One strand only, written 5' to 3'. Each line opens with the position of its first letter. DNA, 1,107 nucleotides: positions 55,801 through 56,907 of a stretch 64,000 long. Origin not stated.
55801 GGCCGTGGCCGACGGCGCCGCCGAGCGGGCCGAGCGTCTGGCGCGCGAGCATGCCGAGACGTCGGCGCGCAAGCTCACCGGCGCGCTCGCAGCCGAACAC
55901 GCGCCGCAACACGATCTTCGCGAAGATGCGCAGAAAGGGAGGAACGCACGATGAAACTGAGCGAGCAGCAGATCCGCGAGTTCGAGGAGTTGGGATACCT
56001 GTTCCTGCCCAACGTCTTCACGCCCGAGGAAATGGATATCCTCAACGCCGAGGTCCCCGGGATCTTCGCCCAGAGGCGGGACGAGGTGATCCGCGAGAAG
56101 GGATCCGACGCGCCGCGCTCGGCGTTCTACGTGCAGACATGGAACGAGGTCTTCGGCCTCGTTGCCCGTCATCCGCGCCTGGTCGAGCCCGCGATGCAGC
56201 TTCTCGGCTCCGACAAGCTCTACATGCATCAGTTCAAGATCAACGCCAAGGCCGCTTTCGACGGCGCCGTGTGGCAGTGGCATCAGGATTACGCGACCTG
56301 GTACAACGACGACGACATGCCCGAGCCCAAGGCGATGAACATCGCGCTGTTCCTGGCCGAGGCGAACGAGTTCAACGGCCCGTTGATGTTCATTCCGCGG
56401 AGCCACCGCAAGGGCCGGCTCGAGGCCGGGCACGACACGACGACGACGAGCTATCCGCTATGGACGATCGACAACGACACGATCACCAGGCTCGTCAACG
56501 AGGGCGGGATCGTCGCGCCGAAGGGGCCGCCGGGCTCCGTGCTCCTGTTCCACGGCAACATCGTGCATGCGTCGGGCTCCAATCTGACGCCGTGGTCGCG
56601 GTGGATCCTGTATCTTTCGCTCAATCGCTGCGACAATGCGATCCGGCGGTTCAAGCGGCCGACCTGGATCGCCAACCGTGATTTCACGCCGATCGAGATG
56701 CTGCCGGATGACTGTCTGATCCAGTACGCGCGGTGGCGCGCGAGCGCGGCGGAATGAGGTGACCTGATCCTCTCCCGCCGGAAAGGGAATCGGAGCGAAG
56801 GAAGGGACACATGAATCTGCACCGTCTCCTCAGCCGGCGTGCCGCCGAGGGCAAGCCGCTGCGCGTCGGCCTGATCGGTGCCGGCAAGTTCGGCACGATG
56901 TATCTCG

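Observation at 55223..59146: GntR-controlled four-gene operon: EctD-like dioxygenase, SAF-domain dehydrogenase, and NMO flavoenzyme, substrate unknown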

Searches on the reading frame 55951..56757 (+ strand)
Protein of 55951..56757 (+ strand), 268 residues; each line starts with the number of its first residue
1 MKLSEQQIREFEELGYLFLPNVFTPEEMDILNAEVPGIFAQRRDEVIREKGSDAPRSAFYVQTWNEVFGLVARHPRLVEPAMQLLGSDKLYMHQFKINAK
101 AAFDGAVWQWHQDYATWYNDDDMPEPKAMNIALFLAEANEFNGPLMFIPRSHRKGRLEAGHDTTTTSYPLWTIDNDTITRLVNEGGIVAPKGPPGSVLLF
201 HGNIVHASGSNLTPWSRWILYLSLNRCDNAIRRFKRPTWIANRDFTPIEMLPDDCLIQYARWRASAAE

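Call 8: search_protein_families(library=pfam, proteins=[window:55951-56757:+])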
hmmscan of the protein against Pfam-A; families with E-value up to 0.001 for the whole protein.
window:55951-56757:+ (268 aa): 1 family
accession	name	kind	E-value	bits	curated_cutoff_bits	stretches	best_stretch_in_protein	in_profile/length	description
PF05721.19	PhyH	-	5.4e-31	109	22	1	11-217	1-211/213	Phytanoyl-CoA dioxygenase (PhyH)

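Call 9: search_protein_families(library=ncbifam, proteins=[window:55951-56757:+])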
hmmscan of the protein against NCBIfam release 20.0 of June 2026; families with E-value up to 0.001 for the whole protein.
window:55951-56757:+ (268 aa): 2 families
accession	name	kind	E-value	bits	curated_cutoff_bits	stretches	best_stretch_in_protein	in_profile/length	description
TIGR02408.1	ectoine_ThpD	equivalog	2e-50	171.7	336.5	1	3-248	17-276/277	ectoine hydroxylase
NF052437.1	MPhHdxlPhnYGIM8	equivalog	2e-05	24.2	500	1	2-230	4-219/260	methylphosphonate hydroxylase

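Call 11: search_solved_structures(query=window:55951-56757:+, show_alignments=2)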
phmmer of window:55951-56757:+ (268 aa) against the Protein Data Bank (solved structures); distinct sequences matched with E-value up to 0.001: 8.
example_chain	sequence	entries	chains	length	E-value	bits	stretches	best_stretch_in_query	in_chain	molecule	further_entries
7e01_A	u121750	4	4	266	1e-62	215.1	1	3-251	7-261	Phytanoyl-CoA dioxygenase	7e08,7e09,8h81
7dzz_A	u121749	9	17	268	1e-62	215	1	3-251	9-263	Phytanoyl-CoA dioxygenase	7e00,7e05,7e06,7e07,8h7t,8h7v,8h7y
7dt0_A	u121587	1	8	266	1.8e-61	210.9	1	3-251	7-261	Phytanoyl-CoA dioxygenase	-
5nch_A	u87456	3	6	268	3.5e-48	167.3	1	1-248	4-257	Leucine hydroxylase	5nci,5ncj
4mhr_A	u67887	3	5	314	4.5e-38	134.2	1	3-233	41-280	Ectoine hydroxylase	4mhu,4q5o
3emr_A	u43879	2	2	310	2.1e-37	132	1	3-248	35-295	EctD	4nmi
6zyk_A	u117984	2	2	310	0.00045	22.6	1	63-218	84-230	Monooxygenase | Uncharacterized protein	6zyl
2opw_A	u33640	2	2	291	0.00068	22.1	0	97-220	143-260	PHYHD1 protein | Phytanoyl-CoA dioxygenase domain-containing protein 1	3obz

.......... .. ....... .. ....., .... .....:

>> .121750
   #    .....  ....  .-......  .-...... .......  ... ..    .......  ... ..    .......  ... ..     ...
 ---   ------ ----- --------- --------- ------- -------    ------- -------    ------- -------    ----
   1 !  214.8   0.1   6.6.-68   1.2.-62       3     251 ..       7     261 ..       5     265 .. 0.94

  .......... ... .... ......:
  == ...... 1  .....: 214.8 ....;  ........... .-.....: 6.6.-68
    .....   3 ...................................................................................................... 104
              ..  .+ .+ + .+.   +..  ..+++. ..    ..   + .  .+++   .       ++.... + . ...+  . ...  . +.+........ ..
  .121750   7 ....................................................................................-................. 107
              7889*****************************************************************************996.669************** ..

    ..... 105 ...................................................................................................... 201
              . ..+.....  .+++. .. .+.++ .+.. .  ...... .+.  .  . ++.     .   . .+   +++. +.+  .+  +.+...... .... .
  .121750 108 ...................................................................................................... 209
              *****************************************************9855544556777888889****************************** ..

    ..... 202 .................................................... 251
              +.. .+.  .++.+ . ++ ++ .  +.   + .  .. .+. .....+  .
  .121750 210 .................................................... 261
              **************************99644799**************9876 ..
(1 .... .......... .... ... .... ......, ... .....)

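Call 21: find_homologous_proteins(query=window:55951-56757:+, max_evalue=1e-20)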
Query window:55951-56757:+ (268 aa): 7912 proteins with E <= 1e-20 among 8000 candidates; the best 120 are listed.
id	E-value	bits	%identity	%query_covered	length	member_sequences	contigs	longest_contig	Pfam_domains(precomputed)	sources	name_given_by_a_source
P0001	4.1e-162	556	87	100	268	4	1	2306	PF05721.20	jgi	jgi:ectoine hydroxylase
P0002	4.5e-162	556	86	100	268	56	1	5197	PF05721.20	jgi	jgi:ectoine hydroxylase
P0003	4.2e-161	553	86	100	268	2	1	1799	PF05721.20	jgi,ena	-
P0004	2.9e-160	550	85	100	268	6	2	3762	PF05721.20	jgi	jgi:ectoine hydroxylase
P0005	4.5e-160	549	85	100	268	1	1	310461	PF05721.20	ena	-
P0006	1.2e-159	548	85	100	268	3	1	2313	PF05721.20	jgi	jgi:ectoine hydroxylase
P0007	5.1e-159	546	85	100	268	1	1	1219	PF05721.20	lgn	-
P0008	7.5e-159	545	85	100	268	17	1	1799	PF05721.20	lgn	-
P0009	1.9e-158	544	85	100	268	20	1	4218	PF05721.20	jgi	jgi:ectoine hydroxylase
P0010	6.5e-158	542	85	100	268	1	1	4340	PF05721.20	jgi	jgi:ectoine hydroxylase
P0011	8.8e-158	542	85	100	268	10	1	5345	PF05721.20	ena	-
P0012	9.4e-158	542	84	100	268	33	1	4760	PF05721.20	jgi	jgi:ectoine hydroxylase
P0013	1.5e-157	541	84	100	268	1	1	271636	PF05721.20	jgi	jgi:ectoine hydroxylase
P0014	1.8e-157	541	84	100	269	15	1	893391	PF05721.20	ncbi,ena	-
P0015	2.1e-157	540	85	100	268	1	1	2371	PF05721.20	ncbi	-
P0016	3.4e-157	540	85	100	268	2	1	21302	PF05721.20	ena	-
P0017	3.4e-157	540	84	100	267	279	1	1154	PF05721.20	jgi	-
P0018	3.9e-157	540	83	100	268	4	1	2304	PF05721.20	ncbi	-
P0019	4.2e-157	539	85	100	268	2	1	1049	PF05721.20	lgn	-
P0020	4.7e-157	539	85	100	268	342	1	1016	PF05721.20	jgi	jgi:L-proline 4-hydroxylase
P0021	4.7e-157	539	85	100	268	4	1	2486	PF05721.20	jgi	jgi:ectoine hydroxylase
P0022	4.9e-157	539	83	100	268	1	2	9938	PF05721.20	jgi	jgi:ectoine hydroxylase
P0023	6.3e-157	539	85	100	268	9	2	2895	PF05721.20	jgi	jgi:ectoine hydroxylase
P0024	6.6e-157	539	85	100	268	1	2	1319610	PF05721.20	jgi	jgi:ectoine hydroxylase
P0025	6.8e-157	539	84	100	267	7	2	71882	PF05721.20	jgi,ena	-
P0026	1.3e-156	538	83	100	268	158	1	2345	PF05721.20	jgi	jgi:ectoine hydroxylase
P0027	1.8e-156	537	83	100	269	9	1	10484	PF05721.20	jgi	jgi:ectoine hydroxylase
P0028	1.8e-156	537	84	100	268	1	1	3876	PF05721.20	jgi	jgi:ectoine hydroxylase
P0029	2.9e-156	537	84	100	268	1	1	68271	PF05721.20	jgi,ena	-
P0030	4.5e-156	536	86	96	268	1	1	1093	PF05721.20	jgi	jgi:ectoine hydroxylase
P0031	4.9e-156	536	85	100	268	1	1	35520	PF05721.20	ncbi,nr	ncbi:MAG: phytanoyl-CoA dioxygenase family protein [Proteobacteria bacterium]|nr:phytanoyl-CoA dioxy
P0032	5.6e-156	536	84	100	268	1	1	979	PF05721.20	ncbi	-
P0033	7.4e-156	535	84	100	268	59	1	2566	PF05721.20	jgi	jgi:ectoine hydroxylase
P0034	1.2e-155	535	83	100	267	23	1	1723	PF05721.20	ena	-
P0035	1.6e-155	534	84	100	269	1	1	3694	PF05721.20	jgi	jgi:ectoine hydroxylase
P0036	2.3e-155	534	84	100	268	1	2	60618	PF05721.20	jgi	jgi:ectoine hydroxylase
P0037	2.6e-155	534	84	100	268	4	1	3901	PF05721.20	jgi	-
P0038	2.6e-155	534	84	100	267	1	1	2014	PF05721.20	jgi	jgi:ectoine hydroxylase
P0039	2.7e-155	534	85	100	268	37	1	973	PF05721.20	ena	-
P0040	3.0e-155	533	82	100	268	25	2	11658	PF05721.20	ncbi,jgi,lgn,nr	ncbi:MAG: proline hydroxylase [Alphaproteobacteria bacterium]|nr:proline hydroxylase [Alphaproteobac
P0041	3.0e-155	533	84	99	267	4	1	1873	PF05721.20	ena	-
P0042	3.3e-155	533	84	100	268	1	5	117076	PF05721.20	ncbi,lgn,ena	-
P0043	3.9e-155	533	84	99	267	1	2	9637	PF05721.20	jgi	jgi:ectoine hydroxylase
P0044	4.9e-155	533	82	100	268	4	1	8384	PF05721.20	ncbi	ncbi:MAG: phytanoyl-CoA dioxygenase family protein [Sulfurifustis sp.]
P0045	5.3e-155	533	85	99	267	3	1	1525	PF05721.20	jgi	jgi:ectoine hydroxylase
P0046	5.5e-155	533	82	100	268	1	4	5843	PF05721.20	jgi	jgi:ectoine hydroxylase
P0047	8.1e-155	532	84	100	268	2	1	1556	PF05721.20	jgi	jgi:ectoine hydroxylase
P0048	9.0e-155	532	84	100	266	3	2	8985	PF05721.20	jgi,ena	-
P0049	1.0e-154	532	83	100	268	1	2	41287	PF05721.20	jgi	jgi:ectoine hydroxylase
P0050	1.1e-154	532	83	100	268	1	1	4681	PF05721.20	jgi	jgi:ectoine hydroxylase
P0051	1.2e-154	531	82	100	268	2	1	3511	PF05721.20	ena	-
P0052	1.8e-154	531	82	100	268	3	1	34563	PF05721.20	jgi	jgi:ectoine hydroxylase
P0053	1.8e-154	531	84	97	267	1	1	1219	PF05721.20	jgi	jgi:ectoine hydroxylase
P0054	1.9e-154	531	84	100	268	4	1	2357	PF05721.20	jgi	jgi:ectoine hydroxylase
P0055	2.0e-154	531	83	100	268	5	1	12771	PF05721.20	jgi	jgi:ectoine hydroxylase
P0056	2.1e-154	531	84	96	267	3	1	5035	PF05721.20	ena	-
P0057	2.3e-154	531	84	100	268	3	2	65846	PF05721.20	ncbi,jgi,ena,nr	ncbi:MAG TPA: phytanoyl-CoA dioxygenase family protein [Alphaproteobacteria bacterium]|nr:phytanoyl-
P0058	2.8e-154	530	83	100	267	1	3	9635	PF05721.20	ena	-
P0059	3.6e-154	530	82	100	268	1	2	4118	PF05721.20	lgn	-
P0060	3.8e-154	530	83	100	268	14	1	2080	PF05721.20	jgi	jgi:ectoine hydroxylase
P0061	4.1e-154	530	82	100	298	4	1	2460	PF05721.20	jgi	jgi:ectoine hydroxylase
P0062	5.1e-154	529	84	100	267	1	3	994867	PF05721.20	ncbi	ncbi:MAG: phytanoyl-CoA dioxygenase family protein [Dongiaceae bacterium]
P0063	6.0e-154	529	84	100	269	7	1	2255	PF05721.20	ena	-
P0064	7.8e-154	529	81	100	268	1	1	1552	PF05721.20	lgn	-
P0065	8.6e-154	529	83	100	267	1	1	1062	PF05721.20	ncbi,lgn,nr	ncbi:MAG: phytanoyl-CoA dioxygenase family protein [Rhodospirillaceae bacterium]|nr:phytanoyl-CoA di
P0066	8.9e-154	529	82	100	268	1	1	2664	PF05721.20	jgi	jgi:ectoine hydroxylase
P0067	9.2e-154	529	86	96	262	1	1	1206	PF05721.20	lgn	-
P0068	1.1e-153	528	86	96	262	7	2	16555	PF05721.20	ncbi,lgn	-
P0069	1.7e-153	528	85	96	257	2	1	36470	PF05721.20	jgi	jgi:ectoine hydroxylase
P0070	2.3e-153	527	83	100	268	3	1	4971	PF05721.20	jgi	jgi:ectoine hydroxylase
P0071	3.5e-153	527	82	100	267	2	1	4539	PF05721.20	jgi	jgi:ectoine hydroxylase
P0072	4.4e-153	526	81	100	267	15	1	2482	PF05721.20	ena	-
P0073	4.5e-153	526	82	100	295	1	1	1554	PF05721.20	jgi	jgi:ectoine hydroxylase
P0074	4.9e-153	526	82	100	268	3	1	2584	PF05721.20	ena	-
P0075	6.7e-153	526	82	99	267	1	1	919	PF05721.20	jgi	jgi:ectoine hydroxylase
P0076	8.2e-153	525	85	96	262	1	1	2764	PF05721.20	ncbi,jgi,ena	jgi:ectoine hydroxylase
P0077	8.8e-153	525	82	99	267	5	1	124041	PF05721.20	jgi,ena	jgi:ectoine hydroxylase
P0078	1.3e-152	525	82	100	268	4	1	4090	PF05721.20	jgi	jgi:ectoine hydroxylase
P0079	1.6e-152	524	86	96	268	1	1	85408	PF05721.20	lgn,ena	-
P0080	1.7e-152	524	83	100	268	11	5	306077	PF05721.20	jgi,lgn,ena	jgi:ectoine hydroxylase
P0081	2.6e-152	524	80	100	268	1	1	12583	PF05721.20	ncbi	ncbi:MAG: phytanoyl-CoA dioxygenase family protein [Rhodospirillales bacterium]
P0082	3.1e-152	524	82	100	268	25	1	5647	PF05721.20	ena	-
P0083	3.6e-152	523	82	100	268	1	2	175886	PF05721.20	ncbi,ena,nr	ncbi:MAG: proline hydroxylase [Rhodospirillales bacterium]|nr:proline hydroxylase [Rhodospirillales 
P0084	4.5e-152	523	82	100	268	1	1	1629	PF05721.20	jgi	jgi:ectoine hydroxylase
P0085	4.8e-152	523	81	100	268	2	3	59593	PF05721.20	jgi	-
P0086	5.3e-152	523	83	100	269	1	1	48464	PF05721.20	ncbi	-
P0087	5.8e-152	523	82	99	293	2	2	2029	PF05721.20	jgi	jgi:ectoine hydroxylase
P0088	6.4e-152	522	81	100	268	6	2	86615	PF05721.20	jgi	jgi:ectoine hydroxylase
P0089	8.3e-152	522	83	99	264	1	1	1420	PF05721.20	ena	-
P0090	1.0e-151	522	83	97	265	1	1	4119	PF05721.20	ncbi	-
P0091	1.1e-151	522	82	100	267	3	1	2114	PF05721.20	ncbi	-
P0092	1.2e-151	522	81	100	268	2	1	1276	PF05721.20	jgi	jgi:ectoine hydroxylase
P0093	1.3e-151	522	81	100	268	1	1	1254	PF05721.20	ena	-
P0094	1.5e-151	521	83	100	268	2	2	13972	PF05721.20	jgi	-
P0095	2.0e-151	521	80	99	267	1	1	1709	PF05721.20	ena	-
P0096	2.2e-151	521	83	100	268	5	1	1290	PF05721.20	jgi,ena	-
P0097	2.2e-151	521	82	99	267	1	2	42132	PF05721.20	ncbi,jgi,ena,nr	ncbi:MAG TPA: phytanoyl-CoA dioxygenase family protein [Rhizomicrobium sp.]|nr:phytanoyl-CoA dioxyge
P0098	2.4e-151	521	80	100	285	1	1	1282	PF05721.20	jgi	jgi:ectoine hydroxylase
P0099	2.6e-151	521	82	97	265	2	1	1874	PF05721.20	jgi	jgi:ectoine hydroxylase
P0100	2.7e-151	520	82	100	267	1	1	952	PF05721.20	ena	-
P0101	3.4e-151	520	82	100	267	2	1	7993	PF05721.20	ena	-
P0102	3.4e-151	520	81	100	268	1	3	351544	PF05721.20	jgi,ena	-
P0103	3.7e-151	520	80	100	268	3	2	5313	PF05721.20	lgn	-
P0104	6.2e-151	519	81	100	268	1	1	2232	PF05721.20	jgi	jgi:ectoine hydroxylase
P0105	6.2e-151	519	82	100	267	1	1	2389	PF05721.20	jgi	jgi:ectoine hydroxylase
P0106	7.9e-151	519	83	97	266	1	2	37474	PF05721.20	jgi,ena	jgi:ectoine hydroxylase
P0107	8.0e-151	519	81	100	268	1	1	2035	PF05721.20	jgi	jgi:ectoine hydroxylase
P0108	8.4e-151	519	82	100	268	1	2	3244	PF05721.20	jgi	jgi:ectoine hydroxylase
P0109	8.5e-151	519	81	100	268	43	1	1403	PF05721.20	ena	-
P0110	9.2e-151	519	81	100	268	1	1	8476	PF05721.20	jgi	jgi:ectoine hydroxylase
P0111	1.6e-150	518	80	100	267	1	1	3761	PF05721.20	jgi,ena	-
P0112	1.7e-150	518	81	100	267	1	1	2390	PF05721.20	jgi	jgi:ectoine hydroxylase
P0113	1.8e-150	518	79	99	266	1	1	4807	PF05721.20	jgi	jgi:ectoine hydroxylase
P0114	1.9e-150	518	83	100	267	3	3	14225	PF05721.20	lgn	-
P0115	3.9e-150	517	82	100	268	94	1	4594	PF05721.20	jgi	-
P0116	4.6e-150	516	81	100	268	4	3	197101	PF05721.20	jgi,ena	-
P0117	5.0e-150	516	82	100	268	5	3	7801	PF05721.20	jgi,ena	jgi:ectoine hydroxylase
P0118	6.3e-150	516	82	100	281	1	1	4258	PF05721.20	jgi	jgi:ectoine hydroxylase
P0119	7.5e-150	516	81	99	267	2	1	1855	PF05721.20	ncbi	-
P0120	7.8e-150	516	84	96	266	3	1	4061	PF05721.20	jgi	jgi:ectoine hydroxylase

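Call 22: find_related_loci(query=window:55951-56757:+, collection=genome_contigs, flank=10000)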
Query window:55951-56757:+ (268 aa) in genome_contigs; peptide patterns used: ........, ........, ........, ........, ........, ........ (x = any residue, [..] = any of these).
600 stretches matched a pattern (row limit reached: there are more); 593 encode a relative of the query (tblastn E <= 1e-3); the best 80 are kept; 80 distinct loci.
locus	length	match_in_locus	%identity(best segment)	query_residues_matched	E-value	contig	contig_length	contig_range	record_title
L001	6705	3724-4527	85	1-268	2e-163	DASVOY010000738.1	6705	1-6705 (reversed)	MAG TPA_asm: Stellaceae bacterium isolate SMAG_U3165 k141_28694, whole genome shotgun sequence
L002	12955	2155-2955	86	1-267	1e-161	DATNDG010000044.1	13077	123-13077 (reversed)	MAG TPA_asm: Stellaceae bacterium isolate SMAG_U11236 k141_2048338, whole genome shotgun sequence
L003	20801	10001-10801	85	1-267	2e-159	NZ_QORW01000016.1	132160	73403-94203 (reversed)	Dongia deserti strain SYSU D60009 s803_Contig16, whole genome shotgun sequence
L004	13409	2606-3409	85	1-268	9e-158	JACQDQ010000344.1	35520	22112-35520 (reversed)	MAG: Proteobacteria bacterium isolate NC_groundwater_998_Pr1_S-0.65um_66_10 Montesol18_Sp65_coassembly_scaffold_933568,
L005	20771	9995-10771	86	1-259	6e-157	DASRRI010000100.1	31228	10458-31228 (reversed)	MAG TPA_asm: Dongiaceae bacterium isolate SMAG_U4637 k141_900280, whole genome shotgun sequence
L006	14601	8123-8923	84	1-267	7e-157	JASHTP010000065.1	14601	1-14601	MAG: Alphaproteobacteria bacterium isolate JOPF156 JOPF_AWAY_contig_236338, whole genome shotgun sequence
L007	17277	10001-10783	83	1-261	8e-155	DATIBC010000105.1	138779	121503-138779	MAG TPA_asm: Alphaproteobacteria bacterium isolate SMAG_U16280 k141_238797, whole genome shotgun sequence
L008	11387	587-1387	82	1-267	2e-154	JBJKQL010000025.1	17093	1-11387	MAG: Ferrovibrionaceae bacterium isolate Bin_33 S1Ck127_1596776_flag_0_multi_29.9658_len_17093, whole genome shotgun seq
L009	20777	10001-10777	84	1-259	1e-154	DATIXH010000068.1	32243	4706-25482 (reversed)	MAG TPA_asm: Candidatus Acidoferrum sp. isolate SMAG_U15244 k141_3892557, whole genome shotgun sequence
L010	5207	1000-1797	81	1-266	5e-156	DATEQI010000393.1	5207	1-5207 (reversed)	MAG TPA_asm: Alphaproteobacteria bacterium isolate SMAG_U9043 k141_1103087, whole genome shotgun sequence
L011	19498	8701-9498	80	1-266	8e-154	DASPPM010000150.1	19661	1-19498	MAG TPA_asm: Alphaproteobacteria bacterium isolate SMAG_U12173 k141_39642, whole genome shotgun sequence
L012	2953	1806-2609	82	1-268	6e-161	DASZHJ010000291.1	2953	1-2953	MAG TPA_asm: Stellaceae bacterium isolate SMAG_U6572 k141_1077155, whole genome shotgun sequence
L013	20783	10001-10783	83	1-261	2e-152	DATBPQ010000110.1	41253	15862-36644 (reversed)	MAG TPA_asm: Stellaceae bacterium isolate SMAG_U4081 k141_2037148, whole genome shotgun sequence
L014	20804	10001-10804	82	1-268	8e-152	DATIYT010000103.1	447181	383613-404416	MAG TPA_asm: Stellaceae bacterium isolate SMAG_U15282 k141_566927, whole genome shotgun sequence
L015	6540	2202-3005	78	1-268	4e-146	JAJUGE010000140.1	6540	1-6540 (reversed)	MAG: Alphaproteobacteria bacterium isolate bin29 k141_703038_length_6540_cov_20.5265, whole genome shotgun sequence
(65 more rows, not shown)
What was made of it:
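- The cassette is spread over many soil and freshwater Alpha- and Betaproteobacteria and other phyla at 60-87% identity (calls 21, 22).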

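Call 35: search_dna_similar(query=window:55951-56757:+, collection=plasmids, mode=protein, max_rows=40)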
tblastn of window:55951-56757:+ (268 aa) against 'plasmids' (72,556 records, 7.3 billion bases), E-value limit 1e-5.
Records with a match: 90; places in all: 94; records where one place covers at least 80% of the query: 88.
Best place of each record, by identity: 60-80% 1; <60% 89.
By first word of the organism name: Sphingobium 11; Streptomyces 11; Burkholderia 10; Rhodococcus 7; Aminobacter 5; Alteromonas 4; Novosphingobium 3; Skermanella 3; Planktothrix 3; Indioceanicola 2; and 25 more.
By predicted mobility (MOB-suite, as given by PLSDB): non-mobilizable 53; conjugative 21; mobilizable 16.
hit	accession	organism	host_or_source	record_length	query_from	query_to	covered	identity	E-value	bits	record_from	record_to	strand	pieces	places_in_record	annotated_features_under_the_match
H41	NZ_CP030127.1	Indioceanicola profundi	sediment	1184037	1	261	97%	62.1%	3e-104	338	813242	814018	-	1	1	none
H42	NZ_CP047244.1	Trichormus variabilis 0441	cell culture,thermal spring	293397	1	257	96%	38.8%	8e-55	197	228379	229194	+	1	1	phytanoyl-CoA dioxygenase family protein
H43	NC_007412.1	Trichormus variabilis ATCC 29413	-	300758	1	257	96%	38.8%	8e-55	197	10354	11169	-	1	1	phytanoyl-CoA dioxygenase family protein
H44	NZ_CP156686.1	Burkholderia stagnalis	Bacterial cells,soils collected in ...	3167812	1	248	93%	39.5%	2e-50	184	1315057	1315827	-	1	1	none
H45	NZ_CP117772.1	Nostoc sp. UHCC 0926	whole organism,lichen surface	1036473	1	257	96%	37.1%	2e-55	199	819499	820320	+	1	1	none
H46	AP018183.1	Nostoc carneum NIES-2107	-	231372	1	257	96%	37.0%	2e-51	187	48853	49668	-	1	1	phytanoyl-CoA dioxygenase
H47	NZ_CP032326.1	Azospirillum argentinense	soil sample,Agricultural field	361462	1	256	96%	37.1%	1e-48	179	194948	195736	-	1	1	phytanoyl-CoA dioxygenase family protein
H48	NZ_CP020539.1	Sphingobium herbicidovorans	cell culture,soil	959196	3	248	92%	36.6%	8e-40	153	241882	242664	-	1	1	thpD: ectoine hydroxylase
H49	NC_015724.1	Cupriavidus necator N-1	soil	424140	3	260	96%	34.7%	5e-39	151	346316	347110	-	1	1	phytanoyl-CoA dioxygenase family protein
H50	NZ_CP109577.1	Streptomyces sp. NBC_01369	-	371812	1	251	94%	35.6%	9e-48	176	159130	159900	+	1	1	phytanoyl-CoA dioxygenase family protein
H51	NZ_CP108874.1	Streptomyces sp. NBC_00826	-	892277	1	251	94%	35.6%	9e-48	176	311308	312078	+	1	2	phytanoyl-CoA dioxygenase family protein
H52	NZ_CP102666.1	Sphingobium sp. JS3065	whole organism,chemical plant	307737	3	248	92%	35.9%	7e-39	151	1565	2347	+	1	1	thpD: ectoine hydroxylase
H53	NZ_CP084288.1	Caballeronia zhejiangensis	Anasa tristis,Cell culture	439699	1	256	96%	34.5%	5e-43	163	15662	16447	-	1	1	phytanoyl-CoA dioxygenase family protein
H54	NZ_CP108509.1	Streptomyces sp. NBC_01237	-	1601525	1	251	94%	35.1%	2e-44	167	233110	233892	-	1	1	none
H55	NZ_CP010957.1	Sphingobium sp. YBL2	cell culture,soil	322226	10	248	89%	36.5%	2e-38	149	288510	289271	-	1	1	thpD: ectoine hydroxylase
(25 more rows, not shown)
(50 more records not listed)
